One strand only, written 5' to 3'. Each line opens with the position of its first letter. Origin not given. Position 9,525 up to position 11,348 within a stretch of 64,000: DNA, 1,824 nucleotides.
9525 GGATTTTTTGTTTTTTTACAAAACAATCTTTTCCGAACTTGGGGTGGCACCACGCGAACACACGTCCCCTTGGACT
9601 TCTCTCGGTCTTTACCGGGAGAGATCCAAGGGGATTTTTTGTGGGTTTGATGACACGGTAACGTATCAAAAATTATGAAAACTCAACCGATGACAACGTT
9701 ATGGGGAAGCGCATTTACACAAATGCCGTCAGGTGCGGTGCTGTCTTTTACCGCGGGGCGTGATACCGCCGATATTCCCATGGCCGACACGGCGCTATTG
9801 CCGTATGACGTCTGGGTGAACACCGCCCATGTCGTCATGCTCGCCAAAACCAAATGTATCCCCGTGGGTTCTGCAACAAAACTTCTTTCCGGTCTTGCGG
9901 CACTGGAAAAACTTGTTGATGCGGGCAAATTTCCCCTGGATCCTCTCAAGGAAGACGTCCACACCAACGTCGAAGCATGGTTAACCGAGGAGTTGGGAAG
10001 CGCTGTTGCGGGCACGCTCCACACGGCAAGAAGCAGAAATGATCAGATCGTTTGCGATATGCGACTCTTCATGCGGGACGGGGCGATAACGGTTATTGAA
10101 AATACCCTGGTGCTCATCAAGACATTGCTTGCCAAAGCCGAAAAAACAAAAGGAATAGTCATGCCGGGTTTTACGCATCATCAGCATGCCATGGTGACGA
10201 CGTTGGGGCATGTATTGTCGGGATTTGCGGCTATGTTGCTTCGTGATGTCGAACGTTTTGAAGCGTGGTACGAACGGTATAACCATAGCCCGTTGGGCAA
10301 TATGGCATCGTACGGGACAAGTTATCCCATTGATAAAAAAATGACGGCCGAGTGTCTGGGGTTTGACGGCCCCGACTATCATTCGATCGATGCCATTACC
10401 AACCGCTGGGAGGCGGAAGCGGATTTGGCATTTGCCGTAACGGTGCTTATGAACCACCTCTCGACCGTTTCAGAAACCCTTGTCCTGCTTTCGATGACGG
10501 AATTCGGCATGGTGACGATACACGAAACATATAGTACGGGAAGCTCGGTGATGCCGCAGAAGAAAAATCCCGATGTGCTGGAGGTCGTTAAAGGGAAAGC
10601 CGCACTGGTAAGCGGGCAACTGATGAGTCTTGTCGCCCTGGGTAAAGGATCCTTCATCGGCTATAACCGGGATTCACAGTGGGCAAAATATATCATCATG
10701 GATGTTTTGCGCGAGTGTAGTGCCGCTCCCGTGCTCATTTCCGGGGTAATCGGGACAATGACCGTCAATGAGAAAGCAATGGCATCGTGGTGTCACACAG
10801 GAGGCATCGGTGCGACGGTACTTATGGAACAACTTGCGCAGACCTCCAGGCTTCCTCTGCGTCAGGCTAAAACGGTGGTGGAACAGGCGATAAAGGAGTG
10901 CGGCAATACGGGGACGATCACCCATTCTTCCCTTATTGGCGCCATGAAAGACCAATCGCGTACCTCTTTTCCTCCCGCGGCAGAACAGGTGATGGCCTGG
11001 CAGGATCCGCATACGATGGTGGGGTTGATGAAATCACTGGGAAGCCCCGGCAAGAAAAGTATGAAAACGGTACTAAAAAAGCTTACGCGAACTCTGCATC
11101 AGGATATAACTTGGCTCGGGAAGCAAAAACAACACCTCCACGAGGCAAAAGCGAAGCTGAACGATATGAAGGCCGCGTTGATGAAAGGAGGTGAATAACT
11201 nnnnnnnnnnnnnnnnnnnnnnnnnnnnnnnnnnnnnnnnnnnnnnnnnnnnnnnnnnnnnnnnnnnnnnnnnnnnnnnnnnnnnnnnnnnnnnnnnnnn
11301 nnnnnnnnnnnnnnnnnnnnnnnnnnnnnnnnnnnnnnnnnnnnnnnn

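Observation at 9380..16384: T-box-like antiterminator controlling an arginine-synthesis operon that ends with argS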

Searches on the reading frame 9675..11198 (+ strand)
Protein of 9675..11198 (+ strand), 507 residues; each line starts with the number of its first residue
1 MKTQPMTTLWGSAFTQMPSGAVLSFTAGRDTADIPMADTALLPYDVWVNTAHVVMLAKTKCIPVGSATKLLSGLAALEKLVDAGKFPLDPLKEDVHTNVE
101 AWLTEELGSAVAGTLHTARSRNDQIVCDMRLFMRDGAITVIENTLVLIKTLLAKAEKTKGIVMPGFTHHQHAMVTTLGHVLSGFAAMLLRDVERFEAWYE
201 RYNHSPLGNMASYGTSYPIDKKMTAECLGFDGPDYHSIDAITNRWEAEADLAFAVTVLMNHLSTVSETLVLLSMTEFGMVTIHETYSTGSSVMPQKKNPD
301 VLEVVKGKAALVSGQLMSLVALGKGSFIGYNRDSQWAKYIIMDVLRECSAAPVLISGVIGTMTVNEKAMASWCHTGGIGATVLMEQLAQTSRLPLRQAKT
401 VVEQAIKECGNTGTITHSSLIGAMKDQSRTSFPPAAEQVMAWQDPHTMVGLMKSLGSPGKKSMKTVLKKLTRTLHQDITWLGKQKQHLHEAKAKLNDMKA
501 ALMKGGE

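Call 7: search_protein_families(library=ncbifam, proteins=[window:9675-11198:+])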
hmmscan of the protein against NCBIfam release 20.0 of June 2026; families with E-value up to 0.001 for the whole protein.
window:9675-11198:+ (507 aa): 18 families
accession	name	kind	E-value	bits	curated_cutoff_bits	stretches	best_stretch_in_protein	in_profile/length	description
TIGR00838.1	argH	equivalog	4.9e-102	342.3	279.5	1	10-472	2-452/455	argininosuccinate lyase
NF052535.1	CoM_syn_XcbC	exception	2.3e-65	221.3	575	1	44-496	38-487/495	2-phosphosulfolactate phosphatase XcbC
NF002563.0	PRK02186.1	subfamily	7.5e-64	216.4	625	1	38-500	434-882/890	argininosuccinate lyase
NF008964.0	PRK12308.1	equivalog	2.7e-61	207.7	657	1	8-476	2-458/624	argininosuccinate lyase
NF005218.0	PRK06705.1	equivalog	8.6e-43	146.8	883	1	47-502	43-499/502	argininosuccinate lyase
NF005000.0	PRK06389.1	equivalog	3.3e-34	118.7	388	1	37-350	27-330/434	argininosuccinate lyase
TIGR00928.1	purB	equivalog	1.1e-21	77.1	326.2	1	93-321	71-299/436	adenylosuccinate lyase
NF006500.1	PRK08937.2-4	subfamily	5.6e-17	61.6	626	1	130-453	116-436/448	adenylosuccinate lyase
NF008909.0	PRK12273.1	subfamily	4e-13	49.1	510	1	117-384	139-415/474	aspartate ammonia-lyase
TIGR02426.1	protocat_pcaB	equivalog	2.3e-12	46.5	355.75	1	98-320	76-296/338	3-carboxy-cis,cis-muconate cycloisomerase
NF052536.2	CoM_syn_XcbD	exception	9.6e-12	44.3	600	1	132-453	118-436/443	3-sulfopropionylcysteine synthase XcbD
NF006554.0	PRK09053.1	equivalog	2.5e-11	43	595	1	122-450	110-435/453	3-carboxy-cis,cis-muconate cycloisomerase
TIGR00839.1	aspA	equivalog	3.4e-09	36.2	681.2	1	117-320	134-345/468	aspartate ammonia-lyase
TIGR00979.1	fumC_II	equivalog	1.6e-06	27.2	664.75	1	140-318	157-343/458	class II fumarate hydratase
NF011092.0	PRK14515.1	subfamily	2.7e-06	26.5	876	1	146-314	172-348/479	aspartate ammonia-lyase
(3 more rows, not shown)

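Call 10: find_related_loci(query=window:9675-11198:+, collection=genome_contigs, flank=3000)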
Query window:9675-11198:+ (507 aa) in genome_contigs; peptide patterns used: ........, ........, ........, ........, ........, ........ (x = any residue, [..] = any of these).
600 stretches matched a pattern (row limit reached: there are more); 600 encode a relative of the query (tblastn E <= 1e-3); the best 80 are kept; 80 distinct loci.
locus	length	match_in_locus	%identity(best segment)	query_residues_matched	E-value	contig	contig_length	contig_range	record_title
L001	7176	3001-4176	39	9-409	2e-86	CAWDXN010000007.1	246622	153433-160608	MAG: Methanomassiliicoccaceae archaeon isolate MFD05674.bin.2.86 genome assembly, contig: contig_47635, whole genome sho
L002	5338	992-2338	37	9-470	1e-84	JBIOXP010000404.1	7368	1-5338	MAG: Candidatus Binatia bacterium isolate MAG053 k127_3598345, whole genome shotgun sequence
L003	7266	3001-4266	38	9-439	1e-83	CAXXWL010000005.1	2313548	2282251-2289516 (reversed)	MAG: uncultured Caenibius sp. isolate 2b5e544d-74ba-4d02-9fd3-c32a5352e489 genome assembly, contig: contig_5, whole geno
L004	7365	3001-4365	36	9-476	2e-83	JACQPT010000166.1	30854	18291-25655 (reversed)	MAG: Ignavibacteriales bacterium isolate NC_groundwater_1314_Ag_S-0.2um_51_42 S_p2_S4_coassembly_k141_2576478, whole gen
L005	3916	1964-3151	39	9-413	3e-83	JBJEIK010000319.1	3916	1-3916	MAG: Candidatus Methanomethylophilaceae archaeon isolate FUKU07_bin.008 NODE_9869_length_3916_cov_5.724165, whole genome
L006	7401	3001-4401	35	1-476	2e-81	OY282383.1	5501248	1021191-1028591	MAG: uncultured Poribacteria bacterium isolate 7c199f84-8048-4b63-b208-6e17c6421a0a genome assembly, chromosome: 1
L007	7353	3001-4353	36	5-468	6e-81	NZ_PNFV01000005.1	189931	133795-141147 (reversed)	Limosilactobacillus pontis strain UMB0683 .21837_8_53.5, whole genome shotgun sequence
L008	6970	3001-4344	36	9-469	4e-80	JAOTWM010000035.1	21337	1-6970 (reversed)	MAG: Gammaproteobacteria bacterium isolate 13_May_SF_Bin80 13_May_SF_Bin80_scaffold_1656_c1, whole genome shotgun sequen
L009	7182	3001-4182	37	1-402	3e-80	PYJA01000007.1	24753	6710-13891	MAG: Candidatus Poribacteria bacterium isolate PCPOR2a Ga0207197_1007, whole genome shotgun sequence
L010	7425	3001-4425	33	8-497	4e-80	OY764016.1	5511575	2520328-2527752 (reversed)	MAG: Candidatus Poribacteria bacterium isolate 9fae2ea3-c9b7-404b-9456-b4c0b6541956 genome assembly, chromosome: 1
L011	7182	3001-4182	37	9-411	5e-80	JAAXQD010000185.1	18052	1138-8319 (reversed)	MAG: Desulfobacterales bacterium isolate MAG-BB-01-B scaffold_597, whole genome shotgun sequence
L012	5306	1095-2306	38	1-413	1e-79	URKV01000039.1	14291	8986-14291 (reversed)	uncultured Collinsella sp. isolate UMGS1100 genome assembly, contig: NODE_500_length_14291_cov_5.554088, whole genome sh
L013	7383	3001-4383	35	9-482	1e-79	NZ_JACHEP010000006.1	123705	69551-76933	Anoxybacteroides tepidamans strain DSM 16325 Ga0415324_06, whole genome shotgun sequence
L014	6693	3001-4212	38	1-413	2e-79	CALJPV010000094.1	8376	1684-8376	MAG TPA_asm: uncultured Collinsella sp. isolate ERR260179_bin.14_CONCOCT_v1.1_MAG genome assembly, contig: ERZ1309939.25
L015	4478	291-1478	39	9-413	1e-79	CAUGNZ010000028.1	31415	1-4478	MAG TPA_asm: uncultured Collinsella sp. isolate SRR16279966_bin.22_MetaWRAP_v1.3_MAG genome assembly, contig: ERZ1928956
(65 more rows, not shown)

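Call 12: find_homologous_proteins(query=window:9675-11198:+, max_evalue=1e-50)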
Query window:9675-11198:+ (507 aa): 7072 proteins with E <= 1e-50 among 8000 candidates; the best 120 are listed.
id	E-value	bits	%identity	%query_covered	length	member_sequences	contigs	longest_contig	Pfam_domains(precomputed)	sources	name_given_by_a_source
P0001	0.0e+0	1111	98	99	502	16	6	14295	PF00206.26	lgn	-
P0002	9.0e-283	956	83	100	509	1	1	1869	PF00206.26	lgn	-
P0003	2.9e-246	836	74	100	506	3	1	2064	PF00206.26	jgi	-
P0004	1.5e-241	820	72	100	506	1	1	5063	PF00206.26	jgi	jgi:argininosuccinate lyase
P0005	4.1e-199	680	58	99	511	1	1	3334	PF00206.26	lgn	-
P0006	6.1e-199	680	60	98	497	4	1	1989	PF00206.26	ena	-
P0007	3.3e-198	677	59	99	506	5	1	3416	PF00206.26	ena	-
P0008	1.2e-196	672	59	100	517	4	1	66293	PF00206.26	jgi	-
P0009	1.9e-196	672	59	100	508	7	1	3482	PF00206.26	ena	-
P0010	4.6e-196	670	58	100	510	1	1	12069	PF00206.26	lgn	-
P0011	2.2e-194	665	59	98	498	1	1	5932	PF00206.26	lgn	-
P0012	1.1e-192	659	59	98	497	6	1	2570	PF00206.26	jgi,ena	-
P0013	5.0e-192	657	60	92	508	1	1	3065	PF00206.26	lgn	-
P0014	4.5e-191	654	57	100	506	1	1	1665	PF00206.26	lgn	-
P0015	9.7e-191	653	58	100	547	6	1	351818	PF00206.26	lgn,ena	-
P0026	1.5e-186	639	57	100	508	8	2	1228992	PF00206.26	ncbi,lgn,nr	ncbi:argininosuccinate lyase [Patescibacteria group bacterium]|nr:argininosuccinate lyase [Patesciba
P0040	6.3e-181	621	54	99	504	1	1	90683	PF00206.26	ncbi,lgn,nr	ncbi:MAG: argininosuccinate lyase [bacterium]|nr:argininosuccinate lyase [bacterium]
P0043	5.3e-180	617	57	97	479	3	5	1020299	PF00206.26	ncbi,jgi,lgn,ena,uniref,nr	ncbi:argininosuccinate lyase [Candidatus Gottesmanbacteria bacterium RIFCSPLOWO2_01_FULL_43_11b]|uni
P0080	1.2e-170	587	52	99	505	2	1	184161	PF00206.26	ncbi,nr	ncbi:MAG TPA: argininosuccinate lyase [Patescibacteria group bacterium]|nr:argininosuccinate lyase [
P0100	3.2e-162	559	56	89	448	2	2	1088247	PF00206.26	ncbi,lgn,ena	-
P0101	2.0e-161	556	51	99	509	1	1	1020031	PF00206.26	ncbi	ncbi:MAG: argininosuccinate lyase [Microgenomates group bacterium]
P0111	1.6e-157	543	52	91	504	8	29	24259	PF00206.26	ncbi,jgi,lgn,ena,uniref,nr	ncbi:argininosuccinate lyase [candidate division WWE3 bacterium CG_4_9_14_3_um_filter_43_9]|uniref:A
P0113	4.1e-157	542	49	97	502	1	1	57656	PF00206.26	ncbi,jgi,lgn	ncbi:MAG: argininosuccinate lyase [Parcubacteria group bacterium]|jgi:argininosuccinate lyase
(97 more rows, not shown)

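Call 13: find_encoding_contigs(protein=P0001, flank=8000, max_places=3)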
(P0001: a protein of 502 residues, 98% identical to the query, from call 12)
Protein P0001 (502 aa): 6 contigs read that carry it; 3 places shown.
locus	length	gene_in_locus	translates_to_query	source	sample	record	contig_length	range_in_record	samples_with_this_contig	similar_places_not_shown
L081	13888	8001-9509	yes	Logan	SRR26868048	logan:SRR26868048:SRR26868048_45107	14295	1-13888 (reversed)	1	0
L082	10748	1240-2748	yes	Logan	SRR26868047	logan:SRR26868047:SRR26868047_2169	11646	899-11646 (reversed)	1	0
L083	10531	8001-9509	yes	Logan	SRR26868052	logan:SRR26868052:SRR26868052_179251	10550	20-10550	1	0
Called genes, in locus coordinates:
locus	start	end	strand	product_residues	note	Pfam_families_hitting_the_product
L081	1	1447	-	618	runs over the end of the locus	?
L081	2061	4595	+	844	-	PF00133:tRNA-synt_1, PF09334:tRNA-synt_1g, PF13603:tRNA-synt_1_2, PF00133:tRNA-synt_1, PF09334:tRNA-synt_1g, PF08264:Anticodon_1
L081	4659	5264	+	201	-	PF10531:SLBB (weak), PF00633:HHH (weak), PF12836:HHH_3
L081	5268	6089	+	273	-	PF03772:Competence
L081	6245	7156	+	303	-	PF25281:MBL_MAP1B (weak), PF00753:Lactamase_B, PF12706:Lactamase_B_2 (weak)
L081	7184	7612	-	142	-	-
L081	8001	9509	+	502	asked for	PF00206:Lyase_1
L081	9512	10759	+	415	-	PF00764:Arginosuc_synth, PF20979:Arginosuc_syn_C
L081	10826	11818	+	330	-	PF02729:OTCace_N, PF00185:OTCace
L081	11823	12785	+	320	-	PF02729:OTCace_N, PF00185:OTCace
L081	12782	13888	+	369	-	?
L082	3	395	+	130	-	?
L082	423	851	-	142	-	-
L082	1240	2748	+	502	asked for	PF00206:Lyase_1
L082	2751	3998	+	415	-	PF00764:Arginosuc_synth, PF20979:Arginosuc_syn_C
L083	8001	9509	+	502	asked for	PF00206:Lyase_1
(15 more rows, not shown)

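Call 14: find_encoding_contigs(protein=P0004, flank=5000, max_places=2)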
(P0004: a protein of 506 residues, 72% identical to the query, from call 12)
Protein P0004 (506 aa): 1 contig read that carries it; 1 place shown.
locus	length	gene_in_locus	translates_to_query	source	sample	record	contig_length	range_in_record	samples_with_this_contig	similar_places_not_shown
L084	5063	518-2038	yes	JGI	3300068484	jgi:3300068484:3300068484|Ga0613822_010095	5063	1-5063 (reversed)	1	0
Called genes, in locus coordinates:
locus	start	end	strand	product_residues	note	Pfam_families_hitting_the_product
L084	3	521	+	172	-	?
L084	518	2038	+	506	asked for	PF00206:Lyase_1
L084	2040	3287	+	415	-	PF00764:Arginosuc_synth, PF20979:Arginosuc_syn_C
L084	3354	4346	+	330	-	PF02729:OTCace_N, PF00185:OTCace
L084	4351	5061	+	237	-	?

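Call 15: find_encoding_contigs(protein=P0008, flank=8000, max_places=2)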
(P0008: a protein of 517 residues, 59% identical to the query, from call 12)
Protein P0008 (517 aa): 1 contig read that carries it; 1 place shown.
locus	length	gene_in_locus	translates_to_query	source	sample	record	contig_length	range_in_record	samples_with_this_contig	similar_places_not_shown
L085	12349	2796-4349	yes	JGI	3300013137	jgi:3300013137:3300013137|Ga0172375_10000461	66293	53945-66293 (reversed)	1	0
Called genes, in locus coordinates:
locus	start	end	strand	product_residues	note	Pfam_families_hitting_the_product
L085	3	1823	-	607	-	?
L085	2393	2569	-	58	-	-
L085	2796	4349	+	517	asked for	PF00206:Lyase_1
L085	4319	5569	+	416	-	PF00764:Arginosuc_synth, PF20979:Arginosuc_syn_C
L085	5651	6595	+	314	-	PF02729:OTCace_N, PF00185:OTCace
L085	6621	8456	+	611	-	PF03485:Arg_tRNA_synt_N, PF00750:tRNA-synt_1d, PF05746:DALR_1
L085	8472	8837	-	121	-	-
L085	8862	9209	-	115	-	PF01740:STAS (weak), PF13466:STAS_2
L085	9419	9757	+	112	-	-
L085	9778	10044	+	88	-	-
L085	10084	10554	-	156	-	-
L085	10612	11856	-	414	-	PF01566:Nramp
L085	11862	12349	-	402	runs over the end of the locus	PF05239:PRC (faint), PF03448:MgtE_N, PF00571:CBS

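Call 20: find_encoding_contigs(protein=P0015, flank=8000, max_places=2)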
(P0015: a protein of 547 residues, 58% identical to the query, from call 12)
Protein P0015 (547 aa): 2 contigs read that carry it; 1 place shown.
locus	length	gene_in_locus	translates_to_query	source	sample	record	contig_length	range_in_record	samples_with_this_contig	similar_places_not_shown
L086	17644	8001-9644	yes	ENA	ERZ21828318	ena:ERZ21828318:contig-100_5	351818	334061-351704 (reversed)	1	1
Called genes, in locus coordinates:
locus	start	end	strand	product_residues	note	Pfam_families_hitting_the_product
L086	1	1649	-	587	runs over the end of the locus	?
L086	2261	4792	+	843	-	PF00133:tRNA-synt_1, PF09334:tRNA-synt_1g, PF13603:tRNA-synt_1_2, PF00133:tRNA-synt_1, PF09334:tRNA-synt_1g, PF08264:Anticodon_1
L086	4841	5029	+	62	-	-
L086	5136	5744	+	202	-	PF10531:SLBB, PF12836:HHH_3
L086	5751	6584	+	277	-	PF03772:Competence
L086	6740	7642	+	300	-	PF00753:Lactamase_B, PF25281:MBL_MAP1B (weak)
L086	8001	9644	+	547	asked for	PF00206:Lyase_1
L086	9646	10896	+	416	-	PF00764:Arginosuc_synth, PF20979:Arginosuc_syn_C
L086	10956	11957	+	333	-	PF02729:OTCace_N, PF00185:OTCace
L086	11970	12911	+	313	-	PF02729:OTCace_N, PF00185:OTCace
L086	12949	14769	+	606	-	PF03485:Arg_tRNA_synt_N, PF00750:tRNA-synt_1d, PF05746:DALR_1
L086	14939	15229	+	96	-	-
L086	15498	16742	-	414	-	PF01566:Nramp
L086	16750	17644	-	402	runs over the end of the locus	PF05239:PRC (faint), PF03448:MgtE_N, PF00571:CBS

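Call 21: find_encoding_contigs(protein=P0026, flank=8000, max_places=2)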
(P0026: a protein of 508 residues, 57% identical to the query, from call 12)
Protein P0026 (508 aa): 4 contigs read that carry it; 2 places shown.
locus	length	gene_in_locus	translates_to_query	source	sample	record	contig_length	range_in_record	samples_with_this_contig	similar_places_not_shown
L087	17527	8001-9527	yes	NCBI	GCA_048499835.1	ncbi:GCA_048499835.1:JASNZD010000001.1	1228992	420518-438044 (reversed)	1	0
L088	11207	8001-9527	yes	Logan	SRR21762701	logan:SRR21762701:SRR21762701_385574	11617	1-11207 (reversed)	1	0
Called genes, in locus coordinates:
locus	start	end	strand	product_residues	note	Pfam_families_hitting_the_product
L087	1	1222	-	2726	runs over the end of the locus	-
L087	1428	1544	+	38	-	-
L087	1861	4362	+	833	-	PF00133:tRNA-synt_1, PF09334:tRNA-synt_1g, PF13603:tRNA-synt_1_2, PF00133:tRNA-synt_1, PF09334:tRNA-synt_1g, PF08264:Anticodon_1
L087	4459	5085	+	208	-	PF10531:SLBB, PF00633:HHH, PF12836:HHH_3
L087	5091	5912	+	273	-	PF03772:Competence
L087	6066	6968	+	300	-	PF00753:Lactamase_B (weak), PF25281:MBL_MAP1B (weak)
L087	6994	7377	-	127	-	-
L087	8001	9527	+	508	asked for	PF00206:Lyase_1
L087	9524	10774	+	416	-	PF00764:Arginosuc_synth, PF20979:Arginosuc_syn_C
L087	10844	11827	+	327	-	PF02729:OTCace_N, PF00185:OTCace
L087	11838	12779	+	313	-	PF02729:OTCace_N, PF00185:OTCace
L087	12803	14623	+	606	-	PF03485:Arg_tRNA_synt_N, PF00750:tRNA-synt_1d, PF05746:DALR_1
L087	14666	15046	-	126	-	-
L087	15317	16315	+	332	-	PF03741:TerC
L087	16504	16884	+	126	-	-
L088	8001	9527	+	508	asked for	PF00206:Lyase_1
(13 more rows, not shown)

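Call 22: find_encoding_contigs(protein=P0043, flank=8000, max_places=3)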
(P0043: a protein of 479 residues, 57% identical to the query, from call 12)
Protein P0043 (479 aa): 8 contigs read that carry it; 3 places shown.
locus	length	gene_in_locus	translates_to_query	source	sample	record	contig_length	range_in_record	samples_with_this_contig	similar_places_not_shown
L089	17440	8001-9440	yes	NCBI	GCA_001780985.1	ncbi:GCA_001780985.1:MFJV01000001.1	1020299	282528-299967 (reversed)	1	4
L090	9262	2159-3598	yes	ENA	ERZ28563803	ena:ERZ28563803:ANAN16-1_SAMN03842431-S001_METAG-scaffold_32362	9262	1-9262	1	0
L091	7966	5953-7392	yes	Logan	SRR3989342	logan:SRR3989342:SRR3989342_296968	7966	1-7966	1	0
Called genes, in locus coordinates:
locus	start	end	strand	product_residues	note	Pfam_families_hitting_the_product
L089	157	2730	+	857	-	PF00133:tRNA-synt_1, PF09334:tRNA-synt_1g, PF13603:tRNA-synt_1_2, PF00133:tRNA-synt_1, PF09334:tRNA-synt_1g, PF08264:Anticodon_1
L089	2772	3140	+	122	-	-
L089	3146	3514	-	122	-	-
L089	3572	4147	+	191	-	PF10531:SLBB, PF22461:SLBB_2 (weak), PF12836:HHH_3, PF00633:HHH (faint)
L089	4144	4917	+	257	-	PF03772:Competence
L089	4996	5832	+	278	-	PF25281:MBL_MAP1B (weak), PF00753:Lactamase_B (weak)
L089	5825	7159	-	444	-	-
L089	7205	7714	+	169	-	PF03061:4HBT (faint)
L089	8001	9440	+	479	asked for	PF00206:Lyase_1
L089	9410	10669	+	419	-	PF00764:Arginosuc_synth, PF20979:Arginosuc_syn_C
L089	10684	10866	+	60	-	-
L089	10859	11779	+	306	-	PF00892:EamA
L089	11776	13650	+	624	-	PF03485:Arg_tRNA_synt_N, PF00750:tRNA-synt_1d, PF05746:DALR_1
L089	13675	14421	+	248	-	-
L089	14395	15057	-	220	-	-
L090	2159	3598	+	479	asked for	PF00206:Lyase_1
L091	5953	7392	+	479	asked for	PF00206:Lyase_1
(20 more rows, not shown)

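Call 61: find_encoding_contigs(protein=P0111, flank=6000, max_places=2)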
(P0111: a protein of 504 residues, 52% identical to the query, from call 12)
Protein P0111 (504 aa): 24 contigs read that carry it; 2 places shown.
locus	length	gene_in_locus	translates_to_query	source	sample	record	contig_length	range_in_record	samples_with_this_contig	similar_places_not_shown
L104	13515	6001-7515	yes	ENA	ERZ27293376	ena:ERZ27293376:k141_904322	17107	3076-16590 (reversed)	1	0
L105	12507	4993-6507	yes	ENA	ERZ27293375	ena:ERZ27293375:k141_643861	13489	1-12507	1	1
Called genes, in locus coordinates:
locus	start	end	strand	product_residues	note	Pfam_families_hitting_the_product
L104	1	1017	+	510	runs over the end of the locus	?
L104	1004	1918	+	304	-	PF00753:Lactamase_B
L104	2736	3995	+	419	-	PF19420:DDAH_eukar (faint), PF02274:ADI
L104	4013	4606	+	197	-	-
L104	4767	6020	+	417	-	PF01546:Peptidase_M20, PF07687:M20_dimer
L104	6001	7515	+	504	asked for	PF00206:Lyase_1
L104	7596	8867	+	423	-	PF00764:Arginosuc_synth, PF20979:Arginosuc_syn_C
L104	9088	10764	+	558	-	PF03485:Arg_tRNA_synt_N, PF00750:tRNA-synt_1d, PF05746:DALR_1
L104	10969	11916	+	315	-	PF00149:Metallophos, PF12850:Metallophos_2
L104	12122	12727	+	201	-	PF02223:Thymidylate_kin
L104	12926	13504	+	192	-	PF00334:NDK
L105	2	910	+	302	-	?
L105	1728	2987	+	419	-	PF19420:DDAH_eukar (faint), PF02274:ADI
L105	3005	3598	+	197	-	-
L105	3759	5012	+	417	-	PF01546:Peptidase_M20, PF07687:M20_dimer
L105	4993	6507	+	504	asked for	PF00206:Lyase_1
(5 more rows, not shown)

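Call 62: find_encoding_contigs(protein=P0101, flank=6000, max_places=1)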
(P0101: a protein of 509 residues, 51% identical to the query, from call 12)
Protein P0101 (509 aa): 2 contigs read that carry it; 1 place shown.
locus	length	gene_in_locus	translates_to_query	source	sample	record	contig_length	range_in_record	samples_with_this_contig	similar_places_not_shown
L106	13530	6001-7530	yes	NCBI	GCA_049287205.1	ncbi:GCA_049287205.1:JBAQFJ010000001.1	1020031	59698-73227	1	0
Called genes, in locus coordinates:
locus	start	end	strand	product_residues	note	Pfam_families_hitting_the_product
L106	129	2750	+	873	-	PF00133:tRNA-synt_1, PF01406:tRNA-synt_1e (faint), PF09334:tRNA-synt_1g, PF13603:tRNA-synt_1_2, PF00133:tRNA-synt_1, PF09334:tRNA-synt_1g, PF08264:Anticodon_1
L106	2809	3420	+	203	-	PF10531:SLBB (weak), PF12836:HHH_3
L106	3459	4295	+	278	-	PF03772:Competence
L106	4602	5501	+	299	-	PF25281:MBL_MAP1B (faint), PF00753:Lactamase_B, PF12706:Lactamase_B_2 (weak)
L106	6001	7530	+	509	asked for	PF00206:Lyase_1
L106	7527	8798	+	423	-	PF00764:Arginosuc_synth, PF20979:Arginosuc_syn_C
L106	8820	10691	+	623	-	PF03485:Arg_tRNA_synt_N, PF00750:tRNA-synt_1d, PF05746:DALR_1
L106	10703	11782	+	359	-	-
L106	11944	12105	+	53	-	-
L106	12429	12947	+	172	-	-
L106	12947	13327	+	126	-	-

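Call 63: find_encoding_contigs(protein=P0113, flank=6000, max_places=1)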
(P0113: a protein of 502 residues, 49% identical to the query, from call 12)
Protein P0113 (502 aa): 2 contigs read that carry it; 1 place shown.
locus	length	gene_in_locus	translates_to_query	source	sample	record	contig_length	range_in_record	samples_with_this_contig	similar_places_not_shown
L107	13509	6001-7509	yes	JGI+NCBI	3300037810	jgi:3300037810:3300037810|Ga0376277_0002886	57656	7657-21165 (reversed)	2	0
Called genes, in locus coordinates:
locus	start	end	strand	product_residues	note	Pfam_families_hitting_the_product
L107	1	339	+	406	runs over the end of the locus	PF18604:PreAtp-grasp (weak)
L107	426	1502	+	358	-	PF02746:MR_MLE_N, PF13378:MR_MLE_C, PF07476:MAAL_C (weak)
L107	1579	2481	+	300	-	PF00892:EamA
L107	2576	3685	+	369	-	PF01546:Peptidase_M20, PF07687:M20_dimer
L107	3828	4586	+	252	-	-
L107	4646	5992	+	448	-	PF00764:Arginosuc_synth, PF20979:Arginosuc_syn_C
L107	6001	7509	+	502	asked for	PF00206:Lyase_1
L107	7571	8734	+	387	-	-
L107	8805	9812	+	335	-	PF04055:Radical_SAM, PF13353:Fer4_12 (weak), PF13186:SPASM (weak)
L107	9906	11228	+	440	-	PF04389:Peptidase_M28 (weak), PF01546:Peptidase_M20, PF07687:M20_dimer (weak)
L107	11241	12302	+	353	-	PF00696:AA_kinase (weak)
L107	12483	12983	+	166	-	PF13673:Acetyltransf_10, PF00583:Acetyltransf_1, PF13508:Acetyltransf_7, PF14542:Acetyltransf_CG (weak)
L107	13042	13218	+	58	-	-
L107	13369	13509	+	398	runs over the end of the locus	PF05631:MFS_5 (weak), PF07690:MFS_1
